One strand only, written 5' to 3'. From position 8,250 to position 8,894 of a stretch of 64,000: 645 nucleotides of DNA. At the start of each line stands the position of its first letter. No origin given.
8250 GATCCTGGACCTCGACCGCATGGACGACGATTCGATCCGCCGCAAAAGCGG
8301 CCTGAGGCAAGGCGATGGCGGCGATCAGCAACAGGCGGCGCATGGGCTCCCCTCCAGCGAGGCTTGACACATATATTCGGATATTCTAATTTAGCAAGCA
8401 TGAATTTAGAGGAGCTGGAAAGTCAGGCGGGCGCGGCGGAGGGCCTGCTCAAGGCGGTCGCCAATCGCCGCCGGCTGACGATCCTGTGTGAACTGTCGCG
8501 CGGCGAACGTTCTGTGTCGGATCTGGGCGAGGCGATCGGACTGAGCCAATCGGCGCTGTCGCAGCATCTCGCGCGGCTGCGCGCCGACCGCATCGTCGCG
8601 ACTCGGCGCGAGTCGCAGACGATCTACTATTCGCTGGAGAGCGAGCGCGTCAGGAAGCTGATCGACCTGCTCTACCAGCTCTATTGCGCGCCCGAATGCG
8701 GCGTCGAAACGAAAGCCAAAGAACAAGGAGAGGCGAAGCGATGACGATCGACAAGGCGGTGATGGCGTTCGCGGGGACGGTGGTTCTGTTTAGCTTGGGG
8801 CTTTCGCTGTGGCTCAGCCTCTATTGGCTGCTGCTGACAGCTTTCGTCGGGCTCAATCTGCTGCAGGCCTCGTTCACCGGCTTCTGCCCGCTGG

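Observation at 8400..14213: Three paralogous two-Cys (C-66-C) persulfide-sensor-type ArsR regulators within 6 kb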

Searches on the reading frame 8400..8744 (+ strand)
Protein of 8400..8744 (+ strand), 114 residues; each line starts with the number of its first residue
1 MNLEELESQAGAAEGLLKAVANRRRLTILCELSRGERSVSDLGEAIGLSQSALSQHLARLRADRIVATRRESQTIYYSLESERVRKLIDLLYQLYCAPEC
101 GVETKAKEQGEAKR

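Call 4: search_protein_families(library=pfam, proteins=[window:8400-8744:+], max_evalue=0.001)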
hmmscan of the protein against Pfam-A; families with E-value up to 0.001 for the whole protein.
window:8400-8744:+ (114 aa): 5 families
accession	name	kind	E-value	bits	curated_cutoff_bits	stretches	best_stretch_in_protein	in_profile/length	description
PF01022.26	HTH_5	-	1.9e-13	50.5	22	1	24-67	3-46/47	Bacterial regulatory protein, arsR family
PF12802.13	MarR_2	-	1.6e-06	28.6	27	1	25-71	7-55/61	MarR family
PF01638.23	HxlR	-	1e-05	25.8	20.8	1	21-92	3-77/91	HxlR-like helix-turn-helix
PF12840.13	HTH_20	-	3.6e-05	24.1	27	1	22-67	3-49/51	Helix-turn-helix domain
PF13412.12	HTH_24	-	0.00011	22.1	21.9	1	23-66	3-47/48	Winged helix-turn-helix DNA-binding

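Call 5: search_solved_structures(query=window:8400-8744:+, max_evalue=0.001, show_alignments=3)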
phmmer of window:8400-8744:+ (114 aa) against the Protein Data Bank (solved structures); distinct sequences matched with E-value up to 0.001: 28.
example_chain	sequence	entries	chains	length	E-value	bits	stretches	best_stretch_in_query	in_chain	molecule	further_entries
3jth_A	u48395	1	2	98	5.1e-27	97.2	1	1-97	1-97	Transcription activator HlyU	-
4k2e_A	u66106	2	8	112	1.4e-26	95.8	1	1-97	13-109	Transcriptional activator HlyU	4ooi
5znx_A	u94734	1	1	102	1.9e-26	95.3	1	2-97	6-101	Transcriptional activator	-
4omy_A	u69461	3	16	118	4.6e-22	81.3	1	7-99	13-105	NolR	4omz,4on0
13ct_A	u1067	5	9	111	2.3e-21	79.1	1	2-97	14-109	Transcriptional regulator, ArsR family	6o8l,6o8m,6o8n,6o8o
6o8k_A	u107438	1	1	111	2.3e-21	79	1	2-97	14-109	Transcriptional regulator, ArsR family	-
3pqj_A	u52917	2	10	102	5.3e-17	65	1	2-99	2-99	Biofilm growth-associated repressor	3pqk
3cuo_A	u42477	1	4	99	1.8e-16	63.3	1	3-96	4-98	Uncharacterized HTH-type transcriptional regulator ygaV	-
2lkp_A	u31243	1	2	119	7.5e-11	45.3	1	6-90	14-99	HTH-type transcriptional regulator NmtR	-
1r22_A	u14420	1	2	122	9.2e-11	45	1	17-86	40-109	Transcriptional repressor smtB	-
1r1t_A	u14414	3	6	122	4.3e-10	42.9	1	17-87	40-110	Transcriptional repressor smtB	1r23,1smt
2kko_A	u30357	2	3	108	5.8e-09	39.3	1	17-91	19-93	POSSIBLE TRANSCRIPTIONAL REGULATORY PROTEIN (POSSIBLY ARSR-FAMILY) | Possible transcriptional regulatory arsR-family protein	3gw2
2zkz_A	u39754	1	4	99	3e-07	33.8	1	15-92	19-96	Transcriptional repressor pagR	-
7p6f_AAA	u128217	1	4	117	5.5e-07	32.9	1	14-102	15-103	Transcriptional regulator SrnR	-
6uvu_A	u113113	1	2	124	1e-06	32.1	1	8-90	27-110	ArsR family transcriptional regulator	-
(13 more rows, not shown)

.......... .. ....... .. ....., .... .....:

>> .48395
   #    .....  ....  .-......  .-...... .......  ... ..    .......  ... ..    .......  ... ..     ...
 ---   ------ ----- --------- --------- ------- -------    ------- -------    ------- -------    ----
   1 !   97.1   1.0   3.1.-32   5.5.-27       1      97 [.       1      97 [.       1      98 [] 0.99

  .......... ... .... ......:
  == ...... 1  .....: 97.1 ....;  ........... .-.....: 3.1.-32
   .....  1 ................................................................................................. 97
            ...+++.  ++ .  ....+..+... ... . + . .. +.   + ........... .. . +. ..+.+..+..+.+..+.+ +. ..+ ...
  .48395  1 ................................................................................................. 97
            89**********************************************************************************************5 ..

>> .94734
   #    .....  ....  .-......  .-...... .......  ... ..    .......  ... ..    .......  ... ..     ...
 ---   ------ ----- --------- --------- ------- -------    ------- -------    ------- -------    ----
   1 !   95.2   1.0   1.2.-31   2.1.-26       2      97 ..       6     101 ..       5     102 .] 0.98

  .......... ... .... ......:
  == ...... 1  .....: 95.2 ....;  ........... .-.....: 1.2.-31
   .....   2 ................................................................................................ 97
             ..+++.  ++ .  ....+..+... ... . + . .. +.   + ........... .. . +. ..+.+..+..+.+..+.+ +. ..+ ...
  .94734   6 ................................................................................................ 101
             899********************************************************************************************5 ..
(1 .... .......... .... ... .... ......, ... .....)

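Call 9: search_protein_families(library=ncbifam, proteins=[window:8400-8744:+], max_evalue=0.00001)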
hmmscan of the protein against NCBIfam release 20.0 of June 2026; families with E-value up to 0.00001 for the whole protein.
window:8400-8744:+ (114 aa): 10 families
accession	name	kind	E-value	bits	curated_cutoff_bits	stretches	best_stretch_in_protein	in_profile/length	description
NF040642.1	sulf_sens_BigR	equivalog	8.1e-25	86.7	155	1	5-97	2-94/95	sulfite-sensing transcriptional repressor BigR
NF033788.1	HTH_metalloreg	subfamily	4e-24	84.2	55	1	16-88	4-77/77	metalloregulator ArsR/SmtB family transcription factor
NF045707.1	Dbac_1936_reg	equivalog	2.4e-13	49.9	115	1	13-94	7-88/99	ArsR/SmtB-type metalloregulator TsoR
NF033789.1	repress_SdpR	subfamily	7.8e-13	48.1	100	1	17-93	2-78/79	autorepressor SdpR family transcription factor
NF052532.1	TransRegPagRBaca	equivalog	6.6e-10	39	170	1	15-92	19-96/99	transcriptional repressor PagR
NF041413.1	ArsR_Rv2640c_fam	equivalog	1.3e-08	35.2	155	1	17-92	36-114/118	Rv2640c family ArsR-like transcriptional regulator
NF007528.0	PRK10141.1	subfamily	7.2e-08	32.3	97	1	16-80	9-74/117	metalloregulator ArsR/SmtB family transcription factor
NF047906.1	CdPbTransRegCmtR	equivalog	8.1e-08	32.1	150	1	7-95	5-93/104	Cd(II)/Pb(II)-sensing metalloregulatory transcriptional regulator CmtR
TIGR01884.1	cas_HTH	subfamily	5.1e-07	29.3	60.2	1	14-69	133-189/202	CRISPR-associated CARF protein Csa3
NF053755.1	MsvR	equivalog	7e-07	29.2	220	1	16-73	6-63/236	transcriptional factor MsvR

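Call 54: find_homologous_proteins(query=window:8400-8744:+, max_evalue=1e-15)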
Query window:8400-8744:+ (114 aa): 5045 proteins with E <= 1e-15 among 5516 candidates; the best 120 are listed.
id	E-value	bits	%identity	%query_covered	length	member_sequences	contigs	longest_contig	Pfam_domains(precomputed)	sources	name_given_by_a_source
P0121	3.8e-58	211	93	100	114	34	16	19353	PF12840.14,PF01638.24,PF01022.27,PF12802.14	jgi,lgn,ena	jgi:DNA-binding transcriptional ArsR family regulator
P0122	5.0e-54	198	89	100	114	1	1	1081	PF13412.13,PF01638.24,PF01022.27,PF12802.14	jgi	jgi:DNA-binding transcriptional ArsR family regulator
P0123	5.2e-54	198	88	100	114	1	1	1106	PF01022.27,PF12802.14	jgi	jgi:DNA-binding transcriptional ArsR family regulator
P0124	6.3e-54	198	89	100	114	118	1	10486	PF12840.14,PF01638.24,PF01022.27,PF12802.14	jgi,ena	-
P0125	8.4e-54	198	87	100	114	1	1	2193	PF12840.14,PF01022.27,PF12802.14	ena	-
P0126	1.6e-53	197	87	100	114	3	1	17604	PF01638.24,PF01022.27,PF12802.14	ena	-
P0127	1.8e-53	197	91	95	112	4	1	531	PF13412.13,PF01638.24,PF01022.27,PF12802.14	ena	-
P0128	1.0e-52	194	87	100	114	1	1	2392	PF12840.14,PF01022.27,PF12802.14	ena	-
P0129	1.6e-52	193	85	100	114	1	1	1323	PF01022.27,PF12802.14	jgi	jgi:DNA-binding transcriptional ArsR family regulator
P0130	1.6e-52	193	85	100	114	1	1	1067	PF12840.14,PF13412.13,PF01638.24,PF01022.27,PF12802.14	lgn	-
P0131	1.8e-52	193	85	100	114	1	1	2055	PF01022.27,PF12802.14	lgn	-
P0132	1.9e-52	193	84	100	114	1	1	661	PF01022.27,PF12802.14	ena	-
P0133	2.1e-52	193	89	100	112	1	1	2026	PF12840.14,PF01638.24,PF01022.27,PF12802.14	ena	-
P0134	2.1e-52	193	88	96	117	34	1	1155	PF12840.14,PF01638.24,PF01022.27,PF12802.14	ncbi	-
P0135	2.5e-52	193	87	100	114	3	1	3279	PF12840.14,PF13412.13,PF01638.24,PF01022.27,PF12802.14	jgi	-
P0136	2.8e-52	193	88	100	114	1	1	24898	PF01638.24,PF01022.27,PF12802.14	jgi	jgi:ArsR family transcriptional regulator, virulence genes transcriptional regulator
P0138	3.2e-52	192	89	100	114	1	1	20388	PF12840.14,PF01638.24,PF01022.27,PF12802.14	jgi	jgi:ArsR family transcriptional regulator, virulence genes transcriptional regulator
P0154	4.1e-44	167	79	96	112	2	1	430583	PF01638.24,PF01022.27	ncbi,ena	-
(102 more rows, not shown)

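Call 55: find_encoding_contigs(protein=P0154, flank=10000, max_places=1)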
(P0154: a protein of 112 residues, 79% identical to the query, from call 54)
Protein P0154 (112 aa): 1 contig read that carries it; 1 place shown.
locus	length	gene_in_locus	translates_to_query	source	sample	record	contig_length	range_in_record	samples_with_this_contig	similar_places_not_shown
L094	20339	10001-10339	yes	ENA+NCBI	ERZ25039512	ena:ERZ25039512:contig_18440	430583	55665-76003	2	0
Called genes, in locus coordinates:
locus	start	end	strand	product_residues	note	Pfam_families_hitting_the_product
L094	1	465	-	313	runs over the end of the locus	PF00909:Ammonium_transp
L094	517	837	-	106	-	PF00909:Ammonium_transp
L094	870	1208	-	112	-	PF00543:P-II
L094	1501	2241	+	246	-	PF00676:E1_dh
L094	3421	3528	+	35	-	-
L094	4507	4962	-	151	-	PF21352:Zn_ribbon_Thio2 (weak), PF00085:Thioredoxin, PF13098:Thioredoxin_2, PF13899:Thioredoxin_7 (weak)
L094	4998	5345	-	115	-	PF00581:Rhodanese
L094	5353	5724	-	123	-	PF02627:CMD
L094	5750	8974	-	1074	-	PF00873:ACR_tran, PF02355:SecD_SecF_C (faint), PF00873:ACR_tran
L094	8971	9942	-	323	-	PF25919:BSH_CusB (faint)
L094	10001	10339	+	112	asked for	PF01638:HxlR (weak), PF01022:HTH_5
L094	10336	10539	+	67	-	PF11127:YgaP-like_TM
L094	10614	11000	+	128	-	PF03625:DUF302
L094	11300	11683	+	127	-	PF02635:DsrE (weak), PF13686:DrsE_2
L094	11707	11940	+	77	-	PF01206:TusA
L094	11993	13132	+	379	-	PF07992:Pyr_redox_2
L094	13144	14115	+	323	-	PF24979:Death_EDAR (faint)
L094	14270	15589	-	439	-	PF03349:Toluene_X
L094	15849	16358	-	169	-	PF13686:DrsE_2, PF02635:DsrE (faint)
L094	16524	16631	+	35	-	-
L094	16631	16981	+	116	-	PF01638:HxlR, PF01022:HTH_5, PF12802:MarR_2 (weak), PF12840:HTH_20 (faint)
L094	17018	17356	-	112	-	PF04358:DsrC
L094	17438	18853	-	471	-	PF13241:NAD_binding_7, PF14824:Sirohm_synth_M, PF10414:CysG_dimeriser, PF00590:TP_methylase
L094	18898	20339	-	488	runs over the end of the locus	PF01656:CbiA, PF13500:AAA_26, PF07685:GATase_3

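Call 56: find_encoding_contigs(protein=P0136, flank=10000, max_places=1)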
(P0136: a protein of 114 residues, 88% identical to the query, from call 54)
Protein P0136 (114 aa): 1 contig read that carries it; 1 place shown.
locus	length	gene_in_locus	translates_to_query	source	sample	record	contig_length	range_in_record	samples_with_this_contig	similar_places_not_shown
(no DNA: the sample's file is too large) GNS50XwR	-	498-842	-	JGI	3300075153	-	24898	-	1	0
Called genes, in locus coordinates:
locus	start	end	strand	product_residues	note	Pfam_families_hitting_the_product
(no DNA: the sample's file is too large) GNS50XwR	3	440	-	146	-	?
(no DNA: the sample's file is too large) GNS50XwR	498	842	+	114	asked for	PF01022:HTH_5, PF01638:HxlR (weak), PF12802:MarR_2 (weak)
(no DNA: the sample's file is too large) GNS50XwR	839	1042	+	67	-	PF11127:YgaP-like_TM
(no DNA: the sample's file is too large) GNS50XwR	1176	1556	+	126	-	PF12840:HTH_20 (weak), PF01638:HxlR (weak), PF12802:MarR_2 (faint), PF01022:HTH_5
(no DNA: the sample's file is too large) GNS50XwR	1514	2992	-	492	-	PF13241:NAD_binding_7, PF14824:Sirohm_synth_M (weak), PF10414:CysG_dimeriser, PF00590:TP_methylase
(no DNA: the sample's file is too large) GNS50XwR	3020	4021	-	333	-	PF02885:Glycos_trans_3N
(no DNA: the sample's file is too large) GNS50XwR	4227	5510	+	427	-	PF07992:Pyr_redox_2 (weak)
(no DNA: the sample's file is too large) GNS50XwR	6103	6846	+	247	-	PF00106:adh_short, PF13561:adh_short_C2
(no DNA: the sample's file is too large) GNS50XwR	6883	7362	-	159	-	-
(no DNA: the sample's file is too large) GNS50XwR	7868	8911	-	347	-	PF13557:Phenol_MetA_deg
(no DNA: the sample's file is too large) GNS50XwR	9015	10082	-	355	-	PF00753:Lactamase_B (faint), PF12706:Lactamase_B_2 (faint), PF23023:Anti-Pycsar_Apyc1 (weak)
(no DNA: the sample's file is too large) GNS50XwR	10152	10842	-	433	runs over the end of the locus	PF05990:DUF900, PF12697:Abhydrolase_6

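Call 57: find_encoding_contigs(protein=P0138, flank=10000, max_places=1)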
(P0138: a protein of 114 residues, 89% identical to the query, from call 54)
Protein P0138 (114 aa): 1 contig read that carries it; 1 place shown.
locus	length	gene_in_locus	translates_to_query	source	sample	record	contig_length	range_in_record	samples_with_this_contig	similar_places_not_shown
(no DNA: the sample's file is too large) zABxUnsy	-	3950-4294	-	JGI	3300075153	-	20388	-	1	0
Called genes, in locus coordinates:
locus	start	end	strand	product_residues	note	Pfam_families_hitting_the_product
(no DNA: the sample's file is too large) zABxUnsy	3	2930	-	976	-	?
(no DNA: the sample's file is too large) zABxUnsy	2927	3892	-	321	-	-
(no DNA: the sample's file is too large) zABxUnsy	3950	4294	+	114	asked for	PF12840:HTH_20 (faint), PF01022:HTH_5, PF01638:HxlR (weak), PF12802:MarR_2 (weak)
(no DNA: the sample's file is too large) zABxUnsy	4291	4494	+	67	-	PF11127:YgaP-like_TM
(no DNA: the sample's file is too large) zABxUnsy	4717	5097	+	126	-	PF12840:HTH_20, PF01638:HxlR (weak), PF12802:MarR_2 (faint), PF01022:HTH_5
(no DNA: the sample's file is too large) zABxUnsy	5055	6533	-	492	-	PF13241:NAD_binding_7, PF14824:Sirohm_synth_M (weak), PF10414:CysG_dimeriser, PF00590:TP_methylase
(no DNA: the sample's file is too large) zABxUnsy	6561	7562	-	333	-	PF02885:Glycos_trans_3N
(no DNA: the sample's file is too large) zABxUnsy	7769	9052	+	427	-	PF07992:Pyr_redox_2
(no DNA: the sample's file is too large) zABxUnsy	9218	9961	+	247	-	PF00106:adh_short, PF13561:adh_short_C2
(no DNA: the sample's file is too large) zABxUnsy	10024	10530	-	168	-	-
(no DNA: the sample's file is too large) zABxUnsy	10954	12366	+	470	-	-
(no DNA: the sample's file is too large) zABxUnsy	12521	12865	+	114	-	-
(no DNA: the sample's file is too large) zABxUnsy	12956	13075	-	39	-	-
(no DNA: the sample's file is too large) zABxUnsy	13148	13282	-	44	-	PF01541:GIY-YIG (weak)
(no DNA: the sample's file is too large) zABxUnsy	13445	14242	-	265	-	PF00106:adh_short, PF08659:KR, PF13561:adh_short_C2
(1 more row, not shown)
